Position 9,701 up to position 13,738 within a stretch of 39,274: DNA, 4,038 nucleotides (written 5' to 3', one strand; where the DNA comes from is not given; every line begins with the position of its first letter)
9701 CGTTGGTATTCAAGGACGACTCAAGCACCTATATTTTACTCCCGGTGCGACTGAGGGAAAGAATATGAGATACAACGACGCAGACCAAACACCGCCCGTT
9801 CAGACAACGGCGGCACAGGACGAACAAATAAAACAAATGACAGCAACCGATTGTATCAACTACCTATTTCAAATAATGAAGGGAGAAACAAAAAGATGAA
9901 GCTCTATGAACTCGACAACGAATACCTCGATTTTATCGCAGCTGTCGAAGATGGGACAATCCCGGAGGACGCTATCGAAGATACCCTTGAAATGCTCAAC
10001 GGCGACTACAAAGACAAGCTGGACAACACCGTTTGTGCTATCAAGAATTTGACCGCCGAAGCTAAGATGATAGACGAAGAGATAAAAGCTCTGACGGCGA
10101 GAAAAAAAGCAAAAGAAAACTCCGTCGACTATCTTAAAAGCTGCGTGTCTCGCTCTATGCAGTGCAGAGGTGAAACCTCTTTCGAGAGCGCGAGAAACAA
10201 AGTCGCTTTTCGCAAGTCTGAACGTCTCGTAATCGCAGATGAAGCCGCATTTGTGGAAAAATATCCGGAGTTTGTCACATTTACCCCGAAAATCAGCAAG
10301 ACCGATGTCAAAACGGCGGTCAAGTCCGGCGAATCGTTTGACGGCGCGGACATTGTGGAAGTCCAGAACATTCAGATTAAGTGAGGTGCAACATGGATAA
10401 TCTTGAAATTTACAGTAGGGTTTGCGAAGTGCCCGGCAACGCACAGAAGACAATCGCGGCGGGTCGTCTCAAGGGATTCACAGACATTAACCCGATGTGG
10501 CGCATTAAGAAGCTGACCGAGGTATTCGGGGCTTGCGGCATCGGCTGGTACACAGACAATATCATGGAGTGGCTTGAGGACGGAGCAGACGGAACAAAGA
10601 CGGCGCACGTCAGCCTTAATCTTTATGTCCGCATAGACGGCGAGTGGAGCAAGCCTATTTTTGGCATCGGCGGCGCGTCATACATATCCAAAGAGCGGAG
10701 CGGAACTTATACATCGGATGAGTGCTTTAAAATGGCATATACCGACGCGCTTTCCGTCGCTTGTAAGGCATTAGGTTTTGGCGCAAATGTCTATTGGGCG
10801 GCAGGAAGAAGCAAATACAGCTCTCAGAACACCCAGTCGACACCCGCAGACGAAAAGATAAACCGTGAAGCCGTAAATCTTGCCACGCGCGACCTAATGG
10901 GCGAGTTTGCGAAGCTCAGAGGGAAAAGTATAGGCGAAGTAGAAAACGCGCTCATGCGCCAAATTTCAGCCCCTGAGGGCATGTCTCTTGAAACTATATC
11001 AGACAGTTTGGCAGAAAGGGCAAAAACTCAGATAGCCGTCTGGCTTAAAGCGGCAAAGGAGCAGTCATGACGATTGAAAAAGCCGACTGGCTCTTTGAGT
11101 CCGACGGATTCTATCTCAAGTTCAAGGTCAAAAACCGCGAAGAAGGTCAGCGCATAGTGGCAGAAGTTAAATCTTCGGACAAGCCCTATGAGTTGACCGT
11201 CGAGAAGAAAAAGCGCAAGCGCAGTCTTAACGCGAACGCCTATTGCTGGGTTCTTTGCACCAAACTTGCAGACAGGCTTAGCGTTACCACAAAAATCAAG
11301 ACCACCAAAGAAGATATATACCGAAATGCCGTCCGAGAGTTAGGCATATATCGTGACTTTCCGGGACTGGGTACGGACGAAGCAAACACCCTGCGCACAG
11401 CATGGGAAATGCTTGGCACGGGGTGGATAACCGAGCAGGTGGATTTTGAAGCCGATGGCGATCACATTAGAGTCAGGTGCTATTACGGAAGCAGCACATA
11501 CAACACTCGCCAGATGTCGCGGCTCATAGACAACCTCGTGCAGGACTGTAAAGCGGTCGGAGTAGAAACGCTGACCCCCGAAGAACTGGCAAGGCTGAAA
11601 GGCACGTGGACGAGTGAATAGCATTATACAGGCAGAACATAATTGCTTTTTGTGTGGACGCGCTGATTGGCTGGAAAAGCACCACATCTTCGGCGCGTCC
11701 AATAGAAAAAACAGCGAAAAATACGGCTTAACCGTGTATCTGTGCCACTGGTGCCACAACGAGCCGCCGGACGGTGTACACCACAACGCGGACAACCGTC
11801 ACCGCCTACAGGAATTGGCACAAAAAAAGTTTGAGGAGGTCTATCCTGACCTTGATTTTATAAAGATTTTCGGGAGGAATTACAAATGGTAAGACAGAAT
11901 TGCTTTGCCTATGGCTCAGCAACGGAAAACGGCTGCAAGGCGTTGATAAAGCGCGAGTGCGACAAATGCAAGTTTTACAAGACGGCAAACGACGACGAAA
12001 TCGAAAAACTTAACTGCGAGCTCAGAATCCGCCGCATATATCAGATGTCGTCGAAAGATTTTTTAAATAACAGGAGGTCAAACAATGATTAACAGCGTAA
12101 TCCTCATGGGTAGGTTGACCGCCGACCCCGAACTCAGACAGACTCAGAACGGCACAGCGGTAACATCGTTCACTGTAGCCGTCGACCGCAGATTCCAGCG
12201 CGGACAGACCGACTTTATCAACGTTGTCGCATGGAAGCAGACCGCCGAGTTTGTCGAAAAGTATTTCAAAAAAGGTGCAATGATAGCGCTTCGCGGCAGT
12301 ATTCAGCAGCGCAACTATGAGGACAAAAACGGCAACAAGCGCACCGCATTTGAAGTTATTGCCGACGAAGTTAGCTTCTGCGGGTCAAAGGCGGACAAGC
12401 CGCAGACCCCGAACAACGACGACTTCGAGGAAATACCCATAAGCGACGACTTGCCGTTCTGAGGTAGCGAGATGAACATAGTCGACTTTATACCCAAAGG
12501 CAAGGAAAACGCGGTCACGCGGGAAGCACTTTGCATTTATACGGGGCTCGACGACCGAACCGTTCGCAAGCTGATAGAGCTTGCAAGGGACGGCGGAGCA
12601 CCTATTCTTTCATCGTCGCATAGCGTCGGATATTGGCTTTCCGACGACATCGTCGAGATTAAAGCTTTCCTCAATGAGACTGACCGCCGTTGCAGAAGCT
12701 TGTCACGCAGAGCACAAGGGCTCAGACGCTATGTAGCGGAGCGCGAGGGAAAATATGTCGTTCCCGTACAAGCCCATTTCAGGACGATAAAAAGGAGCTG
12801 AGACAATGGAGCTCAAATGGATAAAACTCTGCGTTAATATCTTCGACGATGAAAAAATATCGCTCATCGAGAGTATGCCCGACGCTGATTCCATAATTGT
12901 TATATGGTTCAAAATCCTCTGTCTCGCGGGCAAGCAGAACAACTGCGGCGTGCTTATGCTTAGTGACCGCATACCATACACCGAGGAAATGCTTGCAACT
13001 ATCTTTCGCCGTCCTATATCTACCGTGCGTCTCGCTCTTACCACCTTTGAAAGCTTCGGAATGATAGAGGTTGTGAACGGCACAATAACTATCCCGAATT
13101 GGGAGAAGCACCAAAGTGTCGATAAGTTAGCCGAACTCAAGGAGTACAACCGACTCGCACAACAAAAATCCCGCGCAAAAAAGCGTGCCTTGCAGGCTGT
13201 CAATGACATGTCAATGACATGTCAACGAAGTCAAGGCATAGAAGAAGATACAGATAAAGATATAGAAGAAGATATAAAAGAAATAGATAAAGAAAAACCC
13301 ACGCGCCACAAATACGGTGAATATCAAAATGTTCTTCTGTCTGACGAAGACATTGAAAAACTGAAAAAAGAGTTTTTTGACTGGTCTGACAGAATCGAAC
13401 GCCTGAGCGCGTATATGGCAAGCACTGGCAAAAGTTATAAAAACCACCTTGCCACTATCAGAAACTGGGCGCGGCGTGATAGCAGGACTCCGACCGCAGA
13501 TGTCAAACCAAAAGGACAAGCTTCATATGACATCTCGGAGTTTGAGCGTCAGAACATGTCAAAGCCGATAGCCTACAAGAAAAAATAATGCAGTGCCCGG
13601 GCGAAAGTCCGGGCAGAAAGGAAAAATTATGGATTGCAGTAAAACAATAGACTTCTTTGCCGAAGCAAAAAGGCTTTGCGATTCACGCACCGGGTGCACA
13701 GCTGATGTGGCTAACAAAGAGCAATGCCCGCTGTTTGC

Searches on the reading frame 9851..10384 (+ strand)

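Call 55: search_protein_families(library=pfam, proteins=[window:9851-10384:+], max_evalue=0.001)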
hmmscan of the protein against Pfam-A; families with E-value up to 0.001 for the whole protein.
window:9851-10384:+ (177 aa): 1 family
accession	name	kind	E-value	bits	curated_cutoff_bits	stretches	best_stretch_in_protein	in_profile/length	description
PF05565.16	Sipho_Gp157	-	1.5e-37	129.5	28.6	1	17-177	1-162/162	Siphovirus Gp157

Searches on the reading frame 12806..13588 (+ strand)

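Call 55: search_protein_families(library=pfam, proteins=[window:12806-13588:+], max_evalue=0.001)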
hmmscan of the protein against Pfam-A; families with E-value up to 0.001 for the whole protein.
window:12806-13588:+ (260 aa): 1 family
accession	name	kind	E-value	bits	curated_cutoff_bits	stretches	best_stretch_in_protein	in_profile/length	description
PF09681.16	Phage_rep_org_N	-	2.3e-50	170.1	23.3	1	5-123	1-120/121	N-terminal phage replisome organiser (Phage_rep_org_N)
